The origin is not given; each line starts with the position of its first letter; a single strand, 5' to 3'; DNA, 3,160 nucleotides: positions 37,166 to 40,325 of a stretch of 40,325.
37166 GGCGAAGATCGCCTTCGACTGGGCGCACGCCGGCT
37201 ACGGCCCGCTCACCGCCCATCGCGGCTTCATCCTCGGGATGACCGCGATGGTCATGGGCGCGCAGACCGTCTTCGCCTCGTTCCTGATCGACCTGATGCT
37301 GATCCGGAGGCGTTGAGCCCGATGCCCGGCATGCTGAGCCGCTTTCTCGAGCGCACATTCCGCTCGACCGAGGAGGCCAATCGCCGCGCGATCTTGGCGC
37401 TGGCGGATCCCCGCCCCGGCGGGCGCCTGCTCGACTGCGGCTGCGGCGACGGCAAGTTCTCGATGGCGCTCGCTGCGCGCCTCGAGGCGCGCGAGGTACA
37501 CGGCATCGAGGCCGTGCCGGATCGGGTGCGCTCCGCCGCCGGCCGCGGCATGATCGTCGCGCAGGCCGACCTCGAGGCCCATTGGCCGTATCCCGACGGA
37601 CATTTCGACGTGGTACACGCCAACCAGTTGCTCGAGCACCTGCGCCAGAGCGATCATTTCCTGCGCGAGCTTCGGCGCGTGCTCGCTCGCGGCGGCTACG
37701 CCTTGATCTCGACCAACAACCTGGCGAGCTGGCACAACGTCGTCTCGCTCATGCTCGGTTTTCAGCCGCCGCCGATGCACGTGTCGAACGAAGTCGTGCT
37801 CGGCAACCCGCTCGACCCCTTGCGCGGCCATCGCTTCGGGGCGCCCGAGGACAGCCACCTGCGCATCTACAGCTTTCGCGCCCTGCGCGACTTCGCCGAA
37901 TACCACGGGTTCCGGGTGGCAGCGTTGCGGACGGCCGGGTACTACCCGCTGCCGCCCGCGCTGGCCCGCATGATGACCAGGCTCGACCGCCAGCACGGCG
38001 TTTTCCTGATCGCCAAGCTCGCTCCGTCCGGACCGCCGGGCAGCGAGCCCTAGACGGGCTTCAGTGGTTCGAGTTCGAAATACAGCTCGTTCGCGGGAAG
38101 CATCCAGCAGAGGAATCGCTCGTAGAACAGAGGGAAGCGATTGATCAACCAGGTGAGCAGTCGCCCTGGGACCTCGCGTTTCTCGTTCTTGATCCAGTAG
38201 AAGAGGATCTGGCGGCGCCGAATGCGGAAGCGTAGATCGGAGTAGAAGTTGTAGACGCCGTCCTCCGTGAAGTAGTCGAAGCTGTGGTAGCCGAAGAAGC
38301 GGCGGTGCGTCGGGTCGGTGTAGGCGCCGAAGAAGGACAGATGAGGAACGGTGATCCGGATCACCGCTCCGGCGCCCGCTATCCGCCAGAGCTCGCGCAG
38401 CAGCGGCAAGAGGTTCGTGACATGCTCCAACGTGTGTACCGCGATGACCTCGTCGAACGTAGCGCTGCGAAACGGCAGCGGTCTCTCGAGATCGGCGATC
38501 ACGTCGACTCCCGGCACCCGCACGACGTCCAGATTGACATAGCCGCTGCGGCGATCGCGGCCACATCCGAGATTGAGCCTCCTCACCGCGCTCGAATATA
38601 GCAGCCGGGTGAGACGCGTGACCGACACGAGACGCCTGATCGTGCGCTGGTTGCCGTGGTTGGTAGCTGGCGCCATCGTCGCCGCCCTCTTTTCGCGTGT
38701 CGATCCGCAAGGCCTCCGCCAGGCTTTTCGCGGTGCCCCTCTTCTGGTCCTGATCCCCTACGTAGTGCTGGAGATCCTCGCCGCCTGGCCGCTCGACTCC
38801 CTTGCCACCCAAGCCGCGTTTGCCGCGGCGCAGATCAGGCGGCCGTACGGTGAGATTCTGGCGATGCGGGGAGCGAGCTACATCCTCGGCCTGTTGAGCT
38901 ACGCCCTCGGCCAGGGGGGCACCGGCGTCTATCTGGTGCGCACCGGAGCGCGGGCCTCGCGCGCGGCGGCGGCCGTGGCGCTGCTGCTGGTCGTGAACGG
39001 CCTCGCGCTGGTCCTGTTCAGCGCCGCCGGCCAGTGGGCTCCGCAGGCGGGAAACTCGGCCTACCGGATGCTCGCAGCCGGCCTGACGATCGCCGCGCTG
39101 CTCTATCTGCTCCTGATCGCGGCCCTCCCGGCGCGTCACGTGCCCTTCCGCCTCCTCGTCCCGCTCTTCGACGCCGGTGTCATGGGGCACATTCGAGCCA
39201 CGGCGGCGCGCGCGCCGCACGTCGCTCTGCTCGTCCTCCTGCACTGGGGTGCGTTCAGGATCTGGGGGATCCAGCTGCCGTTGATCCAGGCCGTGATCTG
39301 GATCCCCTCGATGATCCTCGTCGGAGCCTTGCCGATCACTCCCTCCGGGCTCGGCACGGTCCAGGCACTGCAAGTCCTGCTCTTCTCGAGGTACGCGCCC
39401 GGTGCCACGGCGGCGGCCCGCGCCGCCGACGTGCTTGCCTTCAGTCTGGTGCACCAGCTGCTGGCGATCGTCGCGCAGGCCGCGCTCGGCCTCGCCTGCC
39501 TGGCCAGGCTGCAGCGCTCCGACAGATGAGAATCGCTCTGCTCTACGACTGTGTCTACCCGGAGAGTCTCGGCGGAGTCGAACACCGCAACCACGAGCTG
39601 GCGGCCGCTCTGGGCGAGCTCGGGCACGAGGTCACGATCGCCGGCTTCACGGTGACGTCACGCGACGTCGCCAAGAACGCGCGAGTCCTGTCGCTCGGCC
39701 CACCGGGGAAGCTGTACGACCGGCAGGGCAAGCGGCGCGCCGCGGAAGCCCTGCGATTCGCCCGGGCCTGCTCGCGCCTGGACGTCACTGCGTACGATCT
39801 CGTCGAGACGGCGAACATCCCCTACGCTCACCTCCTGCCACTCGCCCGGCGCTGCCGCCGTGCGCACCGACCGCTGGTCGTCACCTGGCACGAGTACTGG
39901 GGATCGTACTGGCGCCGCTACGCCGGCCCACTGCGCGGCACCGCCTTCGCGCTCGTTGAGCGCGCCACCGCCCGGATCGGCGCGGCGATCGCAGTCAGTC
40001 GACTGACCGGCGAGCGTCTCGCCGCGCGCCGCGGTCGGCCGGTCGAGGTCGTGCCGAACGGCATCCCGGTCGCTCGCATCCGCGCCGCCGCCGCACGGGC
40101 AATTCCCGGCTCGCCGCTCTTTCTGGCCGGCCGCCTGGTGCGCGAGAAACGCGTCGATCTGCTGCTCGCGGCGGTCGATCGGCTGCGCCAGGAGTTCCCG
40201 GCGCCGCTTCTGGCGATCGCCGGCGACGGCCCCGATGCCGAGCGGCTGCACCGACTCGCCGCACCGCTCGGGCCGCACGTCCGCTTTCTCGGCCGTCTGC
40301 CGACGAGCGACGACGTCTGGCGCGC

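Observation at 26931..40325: A 13.4 kb envelope-glycosylation locus combines a YfhO/GT2 periplasmic glycosylation system with a mycobacterial-type polyprenyl-phosphoribose branch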

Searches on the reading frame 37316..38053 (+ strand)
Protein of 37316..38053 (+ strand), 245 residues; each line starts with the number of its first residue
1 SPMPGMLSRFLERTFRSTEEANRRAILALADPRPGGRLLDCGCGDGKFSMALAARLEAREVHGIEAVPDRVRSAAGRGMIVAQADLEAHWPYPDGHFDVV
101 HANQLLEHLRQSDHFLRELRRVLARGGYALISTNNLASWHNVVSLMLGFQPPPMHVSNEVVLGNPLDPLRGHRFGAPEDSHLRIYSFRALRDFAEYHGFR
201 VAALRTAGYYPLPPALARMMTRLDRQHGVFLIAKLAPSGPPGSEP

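Call 6: search_protein_families(library=pfam, proteins=[window:37316-38053:+], max_evalue=0.01)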
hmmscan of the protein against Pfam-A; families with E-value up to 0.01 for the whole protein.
window:37316-38053:+ (245 aa): 12 families
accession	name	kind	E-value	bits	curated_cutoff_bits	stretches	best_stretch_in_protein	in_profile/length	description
PF13489.12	Methyltransf_23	-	4.3e-22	79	27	1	19-202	6-162/164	Methyltransferase domain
PF08241.18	Methyltransf_11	-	1.2e-17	64.8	21.2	1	39-131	1-95/95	Methyltransferase domain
PF13847.12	Methyltransf_31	-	6.4e-16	58.8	27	1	34-135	3-113/145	Methyltransferase domain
PF13649.12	Methyltransf_25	-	6.5e-16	59.2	27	1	39-127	2-97/97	Methyltransferase domain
PF07021.18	MetW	-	6.6e-13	49.2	21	1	33-146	12-122/193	Methionine biosynthesis protein MetW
PF08242.18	Methyltransf_12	-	4.7e-12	46.9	30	1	39-128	1-97/98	Methyltransferase domain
PF03141.22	Methyltransf_29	-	1.7e-05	24.1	23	1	38-137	121-223/506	Putative S-adenosyl-L-methionine-dependent methyltransferase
PF06325.19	PrmA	-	0.00032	20.7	22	1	34-132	161-259/296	Ribosomal protein L11 methyltransferase (PrmA)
PF02353.26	CMAS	-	0.00055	19.8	27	1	14-133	42-166/273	Mycolic acid cyclopropane synthetase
PF24675.1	NpmA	-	0.0019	18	60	0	38-77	27-66/214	16S rRNA (adenine(1408)-N(1))-methyltransferase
PF05219.18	DREV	-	0.0051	16.4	26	1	36-132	96-187/265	DREV methyltransferase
PF01209.24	Ubie_methyltran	-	0.0091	15.8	20.1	0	24-129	37-149/233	ubiE/COQ5 methyltransferase family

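Call 7: search_protein_families(library=ncbifam, proteins=[window:37316-38053:+], max_evalue=0.01)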
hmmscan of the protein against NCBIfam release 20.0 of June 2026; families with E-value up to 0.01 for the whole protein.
window:37316-38053:+ (245 aa): 36 families (the best 25 are shown)
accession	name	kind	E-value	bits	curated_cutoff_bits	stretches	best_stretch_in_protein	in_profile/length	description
TIGR02081.1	metW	equivalog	1.4e-15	57.4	189.5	1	33-150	12-126/194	methionine biosynthesis protein MetW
NF045667.1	MTase_DVU1556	equivalog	3.7e-15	55.9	155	1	24-132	12-120/213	DVU_1556 family methyltransferase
TIGR01983.1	UbiG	equivalog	5.9e-11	42.1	102.95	1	13-137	35-157/228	bifunctional 2-polyprenyl-6-hydroxyphenol methylase/3-demethylubiquinol 3-O-methyltransferase UbiG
TIGR02072.1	BioC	equivalog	1.6e-09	38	184.95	1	37-140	37-144/244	malonyl-ACP O-methyltransferase BioC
NF010703.0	PRK14103.1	equivalog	5.1e-09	35.9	320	1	26-129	21-122/256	trans-aconitate 2-methyltransferase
NF047649.1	MTase_UXPK_star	exception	1.5e-08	34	460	1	29-132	72-182/283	methyltransferase/UXPK-star double selenoprotein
NF011527.0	PRK14968.1-1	equivalog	2.7e-08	33.8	242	1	16-103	16-100/192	putative methyltransferase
NF043040.1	corrin_prot_MT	hypoth_equivalog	7.1e-07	28.9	180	1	25-132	33-148/216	corrinoid protein-associated methyltransferase CpaM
NF041537.1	ArsM_AhpD_UU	exception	1.2e-06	27.6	510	1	33-136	75-185/345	arsenite methyltransferase/AhpD domain selenoprotein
TIGR04345.1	ovoA_Cterm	equivalog_domain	1.8e-06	27.7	170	0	96-133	134-171/242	putative 4-mercaptohistidine N1-methyltransferase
NF001241.0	PRK00216.1-2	equivalog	2.5e-06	27.3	327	1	20-140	37-156/231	demethylmenaquinone methyltransferase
NF002463.0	PRK01683.1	equivalog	5.1e-06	26.3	297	1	33-128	30-125/258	trans-aconitate 2-methyltransferase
NF011530.0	PRK14968.1-4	equivalog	7.7e-06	25.4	243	1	27-101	32-104/202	putative methyltransferase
NF001240.0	PRK00216.1-1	equivalog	2.2e-05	23.7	378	1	27-131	56-168/251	bifunctional demethylmenaquinone methyltransferase/2-methoxy-6-polyprenyl-1,4-benzoquinol methylase UbiE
TIGR01934.1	MenG_MenH_UbiE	subfamily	4.7e-05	22.8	158.35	1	23-131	28-141/223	ubiquinone/menaquinone biosynthesis methyltransferase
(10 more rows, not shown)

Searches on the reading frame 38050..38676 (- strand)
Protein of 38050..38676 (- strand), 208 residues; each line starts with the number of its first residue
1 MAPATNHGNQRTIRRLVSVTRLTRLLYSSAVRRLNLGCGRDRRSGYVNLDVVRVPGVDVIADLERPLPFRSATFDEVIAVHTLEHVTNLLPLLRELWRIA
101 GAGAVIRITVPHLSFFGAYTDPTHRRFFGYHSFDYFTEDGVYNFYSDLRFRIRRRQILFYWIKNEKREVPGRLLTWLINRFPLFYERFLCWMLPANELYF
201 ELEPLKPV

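Call 6: search_protein_families(library=pfam, proteins=[window:38050-38676:-], max_evalue=0.01)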
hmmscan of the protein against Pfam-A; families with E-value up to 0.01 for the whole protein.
window:38050-38676:- (208 aa): 2 families
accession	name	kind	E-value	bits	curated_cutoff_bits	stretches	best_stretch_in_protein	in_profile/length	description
PF08241.18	Methyltransf_11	-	1.5e-06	29.2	21.2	1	59-103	47-90/95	Methyltransferase domain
PF13489.12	Methyltransf_23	-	0.0041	17.3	27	1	34-122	27-124/164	Methyltransferase domain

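Call 7: search_protein_families(library=ncbifam, proteins=[window:38050-38676:-], max_evalue=0.01)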
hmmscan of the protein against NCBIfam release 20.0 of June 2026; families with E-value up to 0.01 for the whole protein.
window:38050-38676:- (208 aa): 2 families
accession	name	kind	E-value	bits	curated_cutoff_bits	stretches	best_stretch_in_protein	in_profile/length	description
TIGR02081.1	metW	equivalog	0.0024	17.4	189.5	1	55-103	55-105/194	methionine biosynthesis protein MetW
NF001241.0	PRK00216.1-2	equivalog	0.0057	16.3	327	1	49-108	88-147/231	demethylmenaquinone methyltransferase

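Call 10: find_encoding_contigs(protein=window:38050-38676:-, flank=10000, max_places=6)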
Protein window:38050-38676:- (208 aa): 1 contig read that carries it; 1 place shown.
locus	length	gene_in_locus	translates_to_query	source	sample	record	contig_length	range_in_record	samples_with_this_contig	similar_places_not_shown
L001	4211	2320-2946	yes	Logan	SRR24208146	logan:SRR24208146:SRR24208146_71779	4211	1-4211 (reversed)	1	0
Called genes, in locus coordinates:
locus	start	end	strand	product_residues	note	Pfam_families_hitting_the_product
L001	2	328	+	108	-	?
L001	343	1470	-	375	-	PF13439:Glyco_transf_4, PF13579:Glyco_trans_4_4, PF20706:GT4-conflict, PF00534:Glycos_transf_1, PF13692:Glyco_trans_1_4, PF13524:Glyco_trans_1_2 (weak)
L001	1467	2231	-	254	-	PF03706:LPG_synthase_TM (weak)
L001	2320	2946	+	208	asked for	PF08241:Methyltransf_11 (weak)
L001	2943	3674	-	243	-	PF13489:Methyltransf_23, PF07021:MetW, PF03141:Methyltransf_29 (weak), PF13847:Methyltransf_31, PF08241:Methyltransf_11, PF08242:Methyltransf_12, PF13649:Methyltransf_25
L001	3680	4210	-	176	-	?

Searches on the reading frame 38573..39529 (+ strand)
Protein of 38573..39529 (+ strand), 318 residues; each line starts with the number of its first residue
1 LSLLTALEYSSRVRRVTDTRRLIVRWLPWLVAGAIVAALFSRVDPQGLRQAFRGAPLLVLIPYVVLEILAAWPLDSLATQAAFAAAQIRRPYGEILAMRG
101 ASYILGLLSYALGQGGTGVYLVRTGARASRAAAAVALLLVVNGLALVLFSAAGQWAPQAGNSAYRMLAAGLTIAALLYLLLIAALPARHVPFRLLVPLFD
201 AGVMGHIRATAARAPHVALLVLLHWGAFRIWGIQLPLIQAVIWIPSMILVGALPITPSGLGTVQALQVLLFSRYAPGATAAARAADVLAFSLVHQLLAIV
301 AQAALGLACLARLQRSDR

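Call 6: search_protein_families(library=pfam, proteins=[window:38573-39529:+], max_evalue=0.01)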
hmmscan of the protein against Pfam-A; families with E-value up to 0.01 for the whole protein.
window:38573-39529:+ (318 aa): 1 family
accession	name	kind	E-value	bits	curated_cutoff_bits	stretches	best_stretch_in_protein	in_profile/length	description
PF03706.18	LPG_synthase_TM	-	2.3e-13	50.7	33.4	1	29-285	5-288/302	Lysylphosphatidylglycerol synthase TM region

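Call 7: search_protein_families(library=ncbifam, proteins=[window:38573-39529:+], max_evalue=0.01)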
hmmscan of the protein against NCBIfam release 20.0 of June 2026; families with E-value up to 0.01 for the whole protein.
window:38573-39529:+ (318 aa): 1 family
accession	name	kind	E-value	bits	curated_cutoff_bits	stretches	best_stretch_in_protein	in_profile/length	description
TIGR00374.1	TIGR00374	subfamily_domain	0.00018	21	43.2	1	232-310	238-310/323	flippase-like domain-containing protein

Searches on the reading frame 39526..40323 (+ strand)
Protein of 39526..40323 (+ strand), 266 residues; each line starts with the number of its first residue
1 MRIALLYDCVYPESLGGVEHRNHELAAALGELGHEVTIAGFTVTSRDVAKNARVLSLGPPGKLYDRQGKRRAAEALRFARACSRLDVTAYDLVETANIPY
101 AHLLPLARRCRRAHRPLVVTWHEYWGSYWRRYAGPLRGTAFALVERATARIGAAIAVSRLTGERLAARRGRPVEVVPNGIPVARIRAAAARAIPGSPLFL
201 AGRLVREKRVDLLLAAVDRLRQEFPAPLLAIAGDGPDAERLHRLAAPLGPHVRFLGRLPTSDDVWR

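Call 9: search_protein_families(library=pfam, proteins=[window:39526-40323:+], max_evalue=0.001)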
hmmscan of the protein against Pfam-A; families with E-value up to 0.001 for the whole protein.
window:39526-40323:+ (266 aa): 4 families
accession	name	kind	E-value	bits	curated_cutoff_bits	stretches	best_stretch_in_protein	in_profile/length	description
PF13439.12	Glyco_transf_4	-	1e-21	78.1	28.5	1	16-184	2-170/170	Glycosyltransferase Family 4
PF13579.12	Glyco_trans_4_4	-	3.8e-15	57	29.7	1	16-179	1-158/158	Glycosyl transferase 4-like domain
PF00534.26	Glycos_transf_1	-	2.4e-10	40.7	26.4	1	199-264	19-86/172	Glycosyl transferases group 1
PF13692.12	Glyco_trans_1_4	-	1e-08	35.9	27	1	199-262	5-68/142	Glycosyl transferases group 1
